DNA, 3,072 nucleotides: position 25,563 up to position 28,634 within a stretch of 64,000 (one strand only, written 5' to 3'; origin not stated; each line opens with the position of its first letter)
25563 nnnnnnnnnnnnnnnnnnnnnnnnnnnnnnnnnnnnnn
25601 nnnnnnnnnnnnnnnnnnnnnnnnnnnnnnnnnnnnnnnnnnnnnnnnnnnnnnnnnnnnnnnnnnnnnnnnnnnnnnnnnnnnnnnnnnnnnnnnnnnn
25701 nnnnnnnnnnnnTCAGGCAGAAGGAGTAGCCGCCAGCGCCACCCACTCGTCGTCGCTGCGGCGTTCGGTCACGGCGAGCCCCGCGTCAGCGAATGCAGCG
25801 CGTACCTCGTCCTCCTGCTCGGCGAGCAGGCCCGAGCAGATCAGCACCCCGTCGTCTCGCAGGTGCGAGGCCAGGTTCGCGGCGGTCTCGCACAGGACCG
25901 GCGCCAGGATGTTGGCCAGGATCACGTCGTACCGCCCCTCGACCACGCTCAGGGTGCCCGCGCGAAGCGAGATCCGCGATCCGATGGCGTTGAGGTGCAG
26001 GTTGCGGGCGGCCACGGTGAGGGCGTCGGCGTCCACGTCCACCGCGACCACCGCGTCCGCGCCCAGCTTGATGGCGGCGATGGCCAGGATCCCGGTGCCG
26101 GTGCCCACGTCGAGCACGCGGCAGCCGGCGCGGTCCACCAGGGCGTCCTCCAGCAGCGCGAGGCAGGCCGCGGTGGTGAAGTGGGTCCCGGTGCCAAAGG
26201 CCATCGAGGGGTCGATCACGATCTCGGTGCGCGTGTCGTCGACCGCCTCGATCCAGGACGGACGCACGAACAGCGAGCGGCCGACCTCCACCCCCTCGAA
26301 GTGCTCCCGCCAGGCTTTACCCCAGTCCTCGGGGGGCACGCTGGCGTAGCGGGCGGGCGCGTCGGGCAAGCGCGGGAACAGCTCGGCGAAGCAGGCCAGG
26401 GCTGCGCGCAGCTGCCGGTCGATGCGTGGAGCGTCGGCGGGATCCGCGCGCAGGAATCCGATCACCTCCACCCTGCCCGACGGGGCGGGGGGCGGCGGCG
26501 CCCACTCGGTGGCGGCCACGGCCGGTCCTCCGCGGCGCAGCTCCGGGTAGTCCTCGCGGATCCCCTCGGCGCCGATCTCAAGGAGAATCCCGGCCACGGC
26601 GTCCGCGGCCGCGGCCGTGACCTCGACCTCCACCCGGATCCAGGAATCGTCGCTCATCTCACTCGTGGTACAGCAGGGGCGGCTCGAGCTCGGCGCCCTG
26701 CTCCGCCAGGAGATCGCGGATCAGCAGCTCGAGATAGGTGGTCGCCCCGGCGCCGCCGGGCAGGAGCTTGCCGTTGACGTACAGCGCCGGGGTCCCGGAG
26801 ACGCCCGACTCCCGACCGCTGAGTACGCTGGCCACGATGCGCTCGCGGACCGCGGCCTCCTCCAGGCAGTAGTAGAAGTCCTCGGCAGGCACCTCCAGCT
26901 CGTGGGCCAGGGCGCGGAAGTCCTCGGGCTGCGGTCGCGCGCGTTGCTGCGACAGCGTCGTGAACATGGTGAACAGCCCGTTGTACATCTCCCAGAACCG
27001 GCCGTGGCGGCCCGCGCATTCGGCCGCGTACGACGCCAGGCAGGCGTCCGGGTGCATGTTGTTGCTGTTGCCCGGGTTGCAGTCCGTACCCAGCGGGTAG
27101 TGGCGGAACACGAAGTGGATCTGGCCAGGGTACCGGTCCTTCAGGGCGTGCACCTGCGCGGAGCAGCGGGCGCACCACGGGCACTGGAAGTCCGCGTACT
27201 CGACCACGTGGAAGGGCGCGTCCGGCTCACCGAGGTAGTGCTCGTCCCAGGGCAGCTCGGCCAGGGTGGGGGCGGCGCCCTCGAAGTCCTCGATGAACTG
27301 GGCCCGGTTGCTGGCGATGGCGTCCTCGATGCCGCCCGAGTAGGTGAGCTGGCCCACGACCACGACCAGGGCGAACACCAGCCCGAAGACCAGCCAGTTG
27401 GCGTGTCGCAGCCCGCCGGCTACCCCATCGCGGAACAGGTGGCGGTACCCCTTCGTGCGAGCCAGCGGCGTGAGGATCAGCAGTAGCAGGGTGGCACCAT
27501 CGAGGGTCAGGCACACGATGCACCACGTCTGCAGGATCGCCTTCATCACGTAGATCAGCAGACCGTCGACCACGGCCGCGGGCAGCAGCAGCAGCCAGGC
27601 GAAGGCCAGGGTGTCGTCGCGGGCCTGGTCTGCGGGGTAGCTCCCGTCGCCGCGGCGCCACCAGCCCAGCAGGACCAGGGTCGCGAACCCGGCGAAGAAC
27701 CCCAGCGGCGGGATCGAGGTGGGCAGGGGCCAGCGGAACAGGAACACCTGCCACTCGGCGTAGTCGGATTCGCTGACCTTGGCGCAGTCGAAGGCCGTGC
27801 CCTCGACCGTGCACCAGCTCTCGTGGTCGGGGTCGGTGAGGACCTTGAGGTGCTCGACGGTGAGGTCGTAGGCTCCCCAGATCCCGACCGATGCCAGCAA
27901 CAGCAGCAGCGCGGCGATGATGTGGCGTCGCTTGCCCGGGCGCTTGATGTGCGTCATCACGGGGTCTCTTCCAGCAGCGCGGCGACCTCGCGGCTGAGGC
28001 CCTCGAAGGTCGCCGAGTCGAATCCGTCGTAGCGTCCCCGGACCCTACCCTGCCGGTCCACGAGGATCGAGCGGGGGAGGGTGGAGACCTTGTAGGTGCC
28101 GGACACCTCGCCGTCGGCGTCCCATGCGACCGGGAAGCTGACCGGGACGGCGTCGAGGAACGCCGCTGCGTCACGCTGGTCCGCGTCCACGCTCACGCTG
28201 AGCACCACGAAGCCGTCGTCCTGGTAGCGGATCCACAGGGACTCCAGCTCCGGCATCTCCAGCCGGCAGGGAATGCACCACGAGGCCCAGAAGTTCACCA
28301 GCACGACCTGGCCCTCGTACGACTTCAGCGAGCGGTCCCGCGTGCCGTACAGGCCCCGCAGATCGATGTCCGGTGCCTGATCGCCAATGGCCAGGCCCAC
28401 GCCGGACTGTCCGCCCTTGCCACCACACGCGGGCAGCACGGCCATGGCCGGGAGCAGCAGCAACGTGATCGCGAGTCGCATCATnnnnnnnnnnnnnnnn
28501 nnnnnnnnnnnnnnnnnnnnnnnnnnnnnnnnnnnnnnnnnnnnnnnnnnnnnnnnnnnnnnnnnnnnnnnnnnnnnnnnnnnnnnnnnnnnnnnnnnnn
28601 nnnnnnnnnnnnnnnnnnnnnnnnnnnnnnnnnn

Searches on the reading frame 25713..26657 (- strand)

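Call 62: search_protein_families(library=pfam, proteins=[window:25713-26657:-], max_evalue=0.01)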
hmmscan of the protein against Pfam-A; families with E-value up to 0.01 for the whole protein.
window:25713-26657:- (314 aa): 12 families
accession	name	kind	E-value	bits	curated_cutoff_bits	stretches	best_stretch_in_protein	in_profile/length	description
PF06325.19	PrmA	-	1.2e-66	225.6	22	1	5-310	1-293/296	Ribosomal protein L11 methyltransferase (PrmA)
PF05175.20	MTS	-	9e-10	38.9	23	1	168-249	22-105/170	Methyltransferase small domain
PF13649.12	Methyltransf_25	-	2.9e-08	34.7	27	1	181-270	1-97/97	Methyltransferase domain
PF13847.12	Methyltransf_31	-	3.6e-08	33.7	27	1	176-275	2-110/145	Methyltransferase domain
PF13489.12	Methyltransf_23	-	4.4e-08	33.5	27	1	162-282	6-124/164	Methyltransferase domain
PF08242.18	Methyltransf_12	-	1.4e-05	26.1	30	1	182-272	1-98/98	Methyltransferase domain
PF02475.24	TRM5-TYW2_MTfase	-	0.00011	22.6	28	1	178-271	37-132/164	TRM5/TYW2 methyltransferase domain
PF01135.25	PCMT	-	0.00015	22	20.3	1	158-232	58-129/210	Protein-L-isoaspartate(D-aspartate) O-methyltransferase (PCMT)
PF08241.18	Methyltransf_11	-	0.00031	21.8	21.2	1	182-272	1-93/95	Methyltransferase domain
PF12847.13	Methyltransf_18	-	0.00067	20.1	27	1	177-235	14-73/151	Methyltransferase domain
PF03602.21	Cons_hypoth95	-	0.00098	19.3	24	1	177-227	41-91/182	Conserved hypothetical protein 95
PF10294.15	Methyltransf_16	-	0.0065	16.7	21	1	174-231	43-102/174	Lysine methyltransferase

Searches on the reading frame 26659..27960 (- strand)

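Call 62: search_protein_families(library=pfam, proteins=[window:26659-27960:-], max_evalue=0.01)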
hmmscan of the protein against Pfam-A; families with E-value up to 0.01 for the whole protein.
window:26659-27960:- (433 aa): 3 families
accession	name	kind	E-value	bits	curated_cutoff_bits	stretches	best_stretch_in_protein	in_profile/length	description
PF13462.12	Thioredoxin_4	-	6.1e-21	75.7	23.2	1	240-400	5-150/165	Thioredoxin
PF07884.19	VKOR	-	4.2e-19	69.4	27.5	1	18-164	2-133/134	Vitamin K epoxide reductase family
PF01323.26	DSBA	-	1.2e-15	58.2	25.6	1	252-405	2-182/191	DSBA-like thioredoxin domain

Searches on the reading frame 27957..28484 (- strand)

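Call 62: search_protein_families(library=pfam, proteins=[window:27957-28484:-], max_evalue=0.01)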
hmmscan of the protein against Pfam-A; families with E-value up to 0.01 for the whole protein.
window:27957-28484:- (175 aa): 6 families
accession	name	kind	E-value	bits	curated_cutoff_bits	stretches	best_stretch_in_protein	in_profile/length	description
PF00578.27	AhpC-TSA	-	2.6e-25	89.2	26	1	33-149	1-122/124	AhpC/TSA family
PF08534.16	Redoxin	-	3.7e-20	72.6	26.6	1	34-158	3-138/148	Redoxin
PF13905.12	Thioredoxin_8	-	1.2e-16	61.3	27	1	58-148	1-94/94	Thioredoxin-like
PF00085.26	Thioredoxin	-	2.6e-09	37.5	23.5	1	57-106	17-65/103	Thioredoxin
PF13098.12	Thioredoxin_2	-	2.1e-05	25.2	27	1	57-155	4-94/104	Thioredoxin-like domain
PF00255.25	GSHPx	-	0.0001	22.3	27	1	51-97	14-59/108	Glutathione peroxidase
